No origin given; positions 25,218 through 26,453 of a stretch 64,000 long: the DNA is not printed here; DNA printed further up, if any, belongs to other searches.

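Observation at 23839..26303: Uncharacterised same-strand trio: polytopic membrane protein, WG-repeat lipoprotein and a small standalone YD-repeat secreted protein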

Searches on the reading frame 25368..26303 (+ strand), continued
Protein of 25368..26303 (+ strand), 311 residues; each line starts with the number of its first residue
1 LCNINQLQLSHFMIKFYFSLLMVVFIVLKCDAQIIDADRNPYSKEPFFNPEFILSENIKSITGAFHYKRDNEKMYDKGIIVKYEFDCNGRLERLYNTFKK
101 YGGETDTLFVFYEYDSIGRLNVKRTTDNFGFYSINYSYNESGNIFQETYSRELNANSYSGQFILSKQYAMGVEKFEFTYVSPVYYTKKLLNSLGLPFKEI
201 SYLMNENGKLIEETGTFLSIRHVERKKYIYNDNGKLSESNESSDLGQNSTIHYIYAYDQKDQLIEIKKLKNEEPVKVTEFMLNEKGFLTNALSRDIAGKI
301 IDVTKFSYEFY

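Call 33: search_protein_families(library=ncbifam, alignment_id=A2, max_evalue=0.01)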
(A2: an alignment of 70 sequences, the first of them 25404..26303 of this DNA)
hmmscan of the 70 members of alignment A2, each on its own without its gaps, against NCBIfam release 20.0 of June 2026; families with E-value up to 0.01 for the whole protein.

A. member 1, window:25404-26303:+ (299 aa): 0 families

B. families by the number of members that match (of 70 scanned): 3 families
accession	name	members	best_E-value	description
TIGR01643.1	YD_repeat_2x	38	3.2e-09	YD repeat-containing protein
NF000952.0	PRK00095.2-2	1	0.00077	DNA mismatch repair endonuclease MutL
NF008037.0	PRK10769.1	1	0.0036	type 3 dihydrofolate reductase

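Call 45: find_related_loci(query=A1, collection=metagenome_contigs, flank=6000)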
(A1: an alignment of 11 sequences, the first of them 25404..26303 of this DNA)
Query A1 (299 aa) in metagenome_contigs; peptide patterns used: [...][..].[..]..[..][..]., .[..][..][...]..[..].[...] (x = any residue, [..] = any of these).
321 stretches matched a pattern; 3 encode a relative of the query (tblastn E <= 1e-3); 3 distinct loci.
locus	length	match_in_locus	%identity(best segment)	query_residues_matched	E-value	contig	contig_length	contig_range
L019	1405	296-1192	68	1-299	2e-151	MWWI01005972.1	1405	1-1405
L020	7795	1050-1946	27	3-299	1e-24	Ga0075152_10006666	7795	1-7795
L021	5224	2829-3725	27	3-299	1e-24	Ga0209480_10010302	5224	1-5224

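Call 49: search_protein_families(library=pfam, proteins=[L008:5981-7984:+, L009:1671-3668:+, L008:8909-9214:+, L008:4628-5977:+, L008:8001-8897:+], max_evalue=0.001)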
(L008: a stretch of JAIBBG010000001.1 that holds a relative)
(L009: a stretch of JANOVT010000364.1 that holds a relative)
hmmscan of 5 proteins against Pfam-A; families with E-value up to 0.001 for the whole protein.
L008:5981-7984:+ (667 aa): 2 families
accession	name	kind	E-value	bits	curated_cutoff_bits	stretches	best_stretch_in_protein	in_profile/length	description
PF03190.21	Thioredox_DsbH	-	2.4e-64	216.6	27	1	4-159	1-162/163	Protein of unknown function, DUF255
PF13899.12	Thioredoxin_7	-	3.7e-07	30.6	27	1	25-88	2-65/83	Thioredoxin-like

L009:1671-3668:+ (665 aa): 2 families
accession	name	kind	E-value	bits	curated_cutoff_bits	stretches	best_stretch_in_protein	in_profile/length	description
PF03190.21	Thioredox_DsbH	-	1.9e-65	220.2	27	1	2-156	2-162/163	Protein of unknown function, DUF255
PF13899.12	Thioredoxin_7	-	2.4e-09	37.6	27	1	21-85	1-65/83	Thioredoxin-like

L008:8909-9214:+ (101 aa): 1 family
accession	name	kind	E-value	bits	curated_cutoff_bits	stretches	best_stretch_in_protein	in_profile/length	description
PF12722.12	Hid1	-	0.00017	20.5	22.5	1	25-100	637-715/812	High-temperature-induced dauer-formation protein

L008:4628-5977:+ (449 aa): 7 families
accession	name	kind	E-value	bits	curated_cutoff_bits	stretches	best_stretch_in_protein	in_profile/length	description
PF13905.12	Thioredoxin_8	-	2.8e-15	56.9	27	1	334-425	1-92/94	Thioredoxin-like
PF00578.27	AhpC-TSA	-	1.2e-10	41.8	26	1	312-427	5-121/124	AhpC/TSA family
PF08534.16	Redoxin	-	1.7e-08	34.8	26.6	1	310-436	4-137/148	Redoxin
PF00085.26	Thioredoxin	-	2.6e-07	31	23.5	1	328-382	11-65/103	Thioredoxin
PF13098.12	Thioredoxin_2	-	3e-07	31.2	27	1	333-428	4-88/104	Thioredoxin-like domain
PF13462.12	Thioredoxin_4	-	4e-05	24.3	23.2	1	335-372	14-50/165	Thioredoxin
PF20029.6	DUF6436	-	0.00022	21.4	27.3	1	327-426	12-86/133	Domain of unknown function (DUF6436)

L008:8001-8897:+ (299 aa): 2 families
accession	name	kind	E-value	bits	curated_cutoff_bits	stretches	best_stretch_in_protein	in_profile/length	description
PF05593.20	RHS_repeat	-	5.3e-07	30.3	22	0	218-253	1-31/38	RHS Repeat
PF15283.12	DUF4595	-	4.4e-06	27.2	34.2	0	190-286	30-119/202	Domain of unknown function (DUF4595) with porin-like fold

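Call 60: find_encoding_contigs(protein=P0010, flank=6000, max_places=2)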
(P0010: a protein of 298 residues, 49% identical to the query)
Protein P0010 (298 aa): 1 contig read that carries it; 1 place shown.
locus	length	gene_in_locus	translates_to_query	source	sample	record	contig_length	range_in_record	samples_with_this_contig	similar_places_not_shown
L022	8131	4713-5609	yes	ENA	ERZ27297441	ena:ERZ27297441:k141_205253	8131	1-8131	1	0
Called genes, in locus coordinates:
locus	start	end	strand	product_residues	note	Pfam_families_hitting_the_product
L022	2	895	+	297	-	?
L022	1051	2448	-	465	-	PF06167:Peptidase_M90, PF07737:ATLF (faint)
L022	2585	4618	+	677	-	PF03190:Thioredox_DsbH, PF13899:Thioredoxin_7, PF07470:Glyco_hydro_88 (faint), PF07944:Beta-AFase-like_GH127_cat (weak)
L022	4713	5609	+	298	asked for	PF05593:RHS_repeat (faint)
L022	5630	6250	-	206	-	PF01852:START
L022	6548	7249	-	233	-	PF00814:TsaD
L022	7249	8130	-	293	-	?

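Call 61: predict_structure(alignment_id=A2)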
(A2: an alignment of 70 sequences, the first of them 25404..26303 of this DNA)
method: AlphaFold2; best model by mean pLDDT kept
length: 299 residues; sequences in the alignment: 70
mean_pLDDT: 94.3   pTM: 0.86
mean pLDDT of the five models: 94.3, 93.7, 93.6, 93.5, 92.5
residues with pLDDT >= 90: 261; 70-90: 32; 50-70: 6; < 50: 0
segments of 3 or more residues with pLDDT < 50: none
pLDDT, mean of each block of 10 residues (from residue 1): 85 69 82 86 97 98 97 97 94 95 97 96 97 98 94 98 98 98 98 96 97 97 96 92 96 97 97 95 98 98
secondary structure, 60 per line:
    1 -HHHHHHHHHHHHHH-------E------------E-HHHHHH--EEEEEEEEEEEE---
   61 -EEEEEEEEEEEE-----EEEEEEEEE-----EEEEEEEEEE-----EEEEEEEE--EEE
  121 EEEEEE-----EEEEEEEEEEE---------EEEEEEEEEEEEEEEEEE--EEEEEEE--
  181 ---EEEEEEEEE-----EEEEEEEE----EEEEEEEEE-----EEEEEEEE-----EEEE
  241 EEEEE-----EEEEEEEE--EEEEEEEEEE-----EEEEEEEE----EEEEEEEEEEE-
elements in order: H2-15 H38-43 E46-57 E62-73 E79-87 E93-102 E108-115 E118-126 E132-142 E152-169 E172-178 E184-192 E198-205 E210-218 E224-231 E237-245 E251-258 E261-270 E276-283 E288-298
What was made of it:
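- AF2 pLDDT 94.3 and pTM 0.86, with 18 strands (call 61).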

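Call 63: search_solved_structures(query=A2, max_evalue=1, show_alignments=1)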
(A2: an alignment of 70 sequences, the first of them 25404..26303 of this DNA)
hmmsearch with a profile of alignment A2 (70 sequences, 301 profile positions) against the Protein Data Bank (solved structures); distinct sequences matched with E-value up to 1: 27.
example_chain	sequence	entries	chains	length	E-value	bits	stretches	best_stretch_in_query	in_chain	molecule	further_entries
7q97_A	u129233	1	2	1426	1.4e-14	56.9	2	213-258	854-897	Rhs family protein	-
8h8a_A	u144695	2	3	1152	1.2e-10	44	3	62-167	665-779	Putative Rhs-family protein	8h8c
8h8b_A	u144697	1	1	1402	7.1e-09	38.2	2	65-141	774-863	Putative Rhs-family protein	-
8uxt_A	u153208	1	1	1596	5.1e-07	32.1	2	60-229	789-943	Tse15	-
8uy4_A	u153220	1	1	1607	5.3e-07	32.1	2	60-229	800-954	Tse15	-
8cp6_B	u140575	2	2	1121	1.5e-06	30.6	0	91-134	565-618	Toxin protein Tse5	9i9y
8qjd_A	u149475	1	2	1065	0.0002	23.6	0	91-138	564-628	Salmonella bongori Rhs core domain (residues 360-1420)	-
8qjb_A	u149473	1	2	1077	0.00028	23.1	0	91-138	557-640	T6SS-associated Rhs core domain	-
7pq5_L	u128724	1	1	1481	0.00031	23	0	60-133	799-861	Tre23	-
8qjc_A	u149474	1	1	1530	0.0029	19.8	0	91-138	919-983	T6SS-associated Rhs core and toxin domain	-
8qja_A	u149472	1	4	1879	0.0041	19.3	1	214-272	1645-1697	Putative type VI secretion system YD repeat-containing Rhs element Vgr protein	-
3tzg_A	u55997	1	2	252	0.018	17.1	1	67-115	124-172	hypothetical protein BVU_2266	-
7bam_A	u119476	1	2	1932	0.026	16.7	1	189-251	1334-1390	Teneurin-4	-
7ban_A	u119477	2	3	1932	0.026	16.7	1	189-251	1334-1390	Teneurin-4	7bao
9ifo_A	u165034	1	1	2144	0.029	16.5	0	205-254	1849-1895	Teneurin-Like Protein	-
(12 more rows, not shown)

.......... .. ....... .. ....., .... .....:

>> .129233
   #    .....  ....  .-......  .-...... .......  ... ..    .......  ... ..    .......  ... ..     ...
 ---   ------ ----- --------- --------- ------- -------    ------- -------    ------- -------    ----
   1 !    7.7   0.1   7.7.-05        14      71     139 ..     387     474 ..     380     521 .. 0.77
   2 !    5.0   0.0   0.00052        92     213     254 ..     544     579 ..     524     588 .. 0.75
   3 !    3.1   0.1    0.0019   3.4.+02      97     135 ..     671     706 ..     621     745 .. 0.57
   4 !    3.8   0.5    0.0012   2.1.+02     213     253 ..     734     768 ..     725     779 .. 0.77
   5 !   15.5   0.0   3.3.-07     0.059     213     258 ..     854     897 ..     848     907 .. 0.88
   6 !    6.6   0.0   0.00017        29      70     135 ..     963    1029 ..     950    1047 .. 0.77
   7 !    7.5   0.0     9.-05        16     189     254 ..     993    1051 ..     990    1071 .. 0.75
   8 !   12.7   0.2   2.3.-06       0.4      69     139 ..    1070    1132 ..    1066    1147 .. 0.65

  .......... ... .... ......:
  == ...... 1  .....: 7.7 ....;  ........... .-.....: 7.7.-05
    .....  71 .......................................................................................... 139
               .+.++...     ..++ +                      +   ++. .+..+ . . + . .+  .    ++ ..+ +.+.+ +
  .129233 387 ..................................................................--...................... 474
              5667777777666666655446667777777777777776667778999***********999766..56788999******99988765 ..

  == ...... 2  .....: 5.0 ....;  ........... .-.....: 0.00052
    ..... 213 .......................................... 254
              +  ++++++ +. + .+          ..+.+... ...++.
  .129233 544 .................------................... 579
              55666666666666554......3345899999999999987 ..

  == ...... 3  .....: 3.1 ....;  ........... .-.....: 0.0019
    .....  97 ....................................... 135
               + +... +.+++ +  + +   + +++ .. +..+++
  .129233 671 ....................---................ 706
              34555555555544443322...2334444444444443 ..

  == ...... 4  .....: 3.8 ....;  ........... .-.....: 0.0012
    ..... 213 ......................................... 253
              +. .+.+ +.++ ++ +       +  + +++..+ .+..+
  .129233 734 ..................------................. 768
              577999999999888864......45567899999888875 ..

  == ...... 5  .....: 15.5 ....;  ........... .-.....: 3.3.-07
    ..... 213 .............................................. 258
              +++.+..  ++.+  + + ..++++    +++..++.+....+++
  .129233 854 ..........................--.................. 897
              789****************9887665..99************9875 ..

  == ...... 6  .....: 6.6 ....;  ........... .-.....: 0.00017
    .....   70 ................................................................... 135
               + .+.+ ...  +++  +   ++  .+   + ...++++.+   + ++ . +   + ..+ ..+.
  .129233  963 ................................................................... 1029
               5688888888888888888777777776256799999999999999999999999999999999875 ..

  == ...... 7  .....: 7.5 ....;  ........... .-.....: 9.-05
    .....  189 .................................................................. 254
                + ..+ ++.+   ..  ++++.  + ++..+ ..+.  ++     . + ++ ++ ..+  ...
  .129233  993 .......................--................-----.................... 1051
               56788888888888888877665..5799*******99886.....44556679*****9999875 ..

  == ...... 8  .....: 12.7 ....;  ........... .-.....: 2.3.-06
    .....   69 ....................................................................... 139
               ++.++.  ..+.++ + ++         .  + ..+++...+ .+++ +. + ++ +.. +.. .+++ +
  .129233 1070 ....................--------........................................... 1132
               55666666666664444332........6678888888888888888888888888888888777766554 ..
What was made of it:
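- On YD / RHS repeat (PF05593, TIGR01643): The family profile matches Rhs proteins of the PDB at E 1.4e-14 (call 63).
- Sequence homology is to soluble YD shells (call 63).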
